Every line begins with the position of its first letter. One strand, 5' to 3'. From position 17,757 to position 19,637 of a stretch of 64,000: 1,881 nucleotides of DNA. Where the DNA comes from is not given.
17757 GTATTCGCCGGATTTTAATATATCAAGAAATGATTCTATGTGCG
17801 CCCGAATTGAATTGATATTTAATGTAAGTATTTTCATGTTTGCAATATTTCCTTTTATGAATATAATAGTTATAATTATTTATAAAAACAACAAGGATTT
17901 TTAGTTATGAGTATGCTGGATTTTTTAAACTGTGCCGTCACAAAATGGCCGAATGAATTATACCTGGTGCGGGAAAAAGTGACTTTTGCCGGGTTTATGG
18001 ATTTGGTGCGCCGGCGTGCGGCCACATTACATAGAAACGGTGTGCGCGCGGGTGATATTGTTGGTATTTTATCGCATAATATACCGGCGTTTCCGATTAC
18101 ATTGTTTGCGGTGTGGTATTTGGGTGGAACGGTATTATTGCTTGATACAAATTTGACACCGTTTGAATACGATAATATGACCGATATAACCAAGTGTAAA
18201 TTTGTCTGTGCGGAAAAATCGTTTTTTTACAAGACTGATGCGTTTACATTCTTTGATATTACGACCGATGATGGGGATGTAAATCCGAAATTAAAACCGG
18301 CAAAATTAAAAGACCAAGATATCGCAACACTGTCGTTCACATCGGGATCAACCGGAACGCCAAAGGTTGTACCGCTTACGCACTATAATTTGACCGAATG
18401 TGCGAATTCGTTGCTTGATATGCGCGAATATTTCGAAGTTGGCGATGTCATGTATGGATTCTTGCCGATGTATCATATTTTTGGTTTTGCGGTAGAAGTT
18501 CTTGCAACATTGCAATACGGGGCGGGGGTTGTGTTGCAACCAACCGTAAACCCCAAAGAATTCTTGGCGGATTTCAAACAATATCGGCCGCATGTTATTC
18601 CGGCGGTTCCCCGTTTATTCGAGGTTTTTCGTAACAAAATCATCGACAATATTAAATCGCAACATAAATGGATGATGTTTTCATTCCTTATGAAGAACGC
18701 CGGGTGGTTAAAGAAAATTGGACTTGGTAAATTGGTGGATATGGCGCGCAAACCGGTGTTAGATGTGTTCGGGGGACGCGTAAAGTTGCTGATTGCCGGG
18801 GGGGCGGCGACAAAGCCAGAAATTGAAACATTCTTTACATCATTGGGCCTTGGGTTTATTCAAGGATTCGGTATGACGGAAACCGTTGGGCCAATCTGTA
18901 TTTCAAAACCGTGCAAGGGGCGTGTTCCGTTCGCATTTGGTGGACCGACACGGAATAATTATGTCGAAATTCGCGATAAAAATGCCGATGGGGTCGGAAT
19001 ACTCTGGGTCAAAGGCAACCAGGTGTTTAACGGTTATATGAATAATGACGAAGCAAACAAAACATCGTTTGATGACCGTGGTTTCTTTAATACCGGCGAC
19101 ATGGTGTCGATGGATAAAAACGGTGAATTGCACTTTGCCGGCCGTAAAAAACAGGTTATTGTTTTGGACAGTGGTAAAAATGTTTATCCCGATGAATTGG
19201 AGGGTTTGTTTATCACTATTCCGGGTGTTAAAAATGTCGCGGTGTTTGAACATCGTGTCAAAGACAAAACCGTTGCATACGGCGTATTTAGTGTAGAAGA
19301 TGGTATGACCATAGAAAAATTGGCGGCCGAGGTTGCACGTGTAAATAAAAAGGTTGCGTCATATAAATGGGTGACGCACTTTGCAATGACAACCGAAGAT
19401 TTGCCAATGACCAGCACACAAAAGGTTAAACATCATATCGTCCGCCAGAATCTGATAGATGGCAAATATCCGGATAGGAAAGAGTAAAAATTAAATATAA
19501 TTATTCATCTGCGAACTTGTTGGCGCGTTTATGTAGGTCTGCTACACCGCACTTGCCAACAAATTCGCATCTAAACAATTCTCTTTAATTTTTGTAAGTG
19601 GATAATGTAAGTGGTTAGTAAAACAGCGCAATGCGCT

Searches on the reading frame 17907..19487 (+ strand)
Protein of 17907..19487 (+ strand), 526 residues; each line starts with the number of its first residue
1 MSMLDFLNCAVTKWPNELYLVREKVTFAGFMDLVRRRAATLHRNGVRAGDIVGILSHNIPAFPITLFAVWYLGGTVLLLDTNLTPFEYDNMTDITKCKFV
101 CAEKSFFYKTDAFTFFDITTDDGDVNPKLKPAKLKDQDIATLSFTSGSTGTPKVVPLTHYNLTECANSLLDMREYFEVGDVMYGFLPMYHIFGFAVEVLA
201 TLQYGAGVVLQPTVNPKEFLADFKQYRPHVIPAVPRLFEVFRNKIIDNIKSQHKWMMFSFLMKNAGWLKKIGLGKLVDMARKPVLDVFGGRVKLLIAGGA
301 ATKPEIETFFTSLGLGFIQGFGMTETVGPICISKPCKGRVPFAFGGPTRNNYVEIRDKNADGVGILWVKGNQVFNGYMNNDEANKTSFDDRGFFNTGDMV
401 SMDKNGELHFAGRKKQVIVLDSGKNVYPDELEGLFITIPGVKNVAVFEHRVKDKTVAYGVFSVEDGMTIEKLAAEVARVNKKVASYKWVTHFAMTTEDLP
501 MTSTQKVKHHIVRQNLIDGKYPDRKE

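Call 92: search_protein_families(library=pfam, proteins=[window:17907-19487:+], max_evalue=0.00001)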
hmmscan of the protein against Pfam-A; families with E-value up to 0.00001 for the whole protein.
window:17907-19487:+ (526 aa): 1 family
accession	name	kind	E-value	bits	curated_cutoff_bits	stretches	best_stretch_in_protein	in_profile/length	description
PF00501.34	AMP-binding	-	1.1e-61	209.2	29.9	1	12-377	6-383/384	AMP-binding enzyme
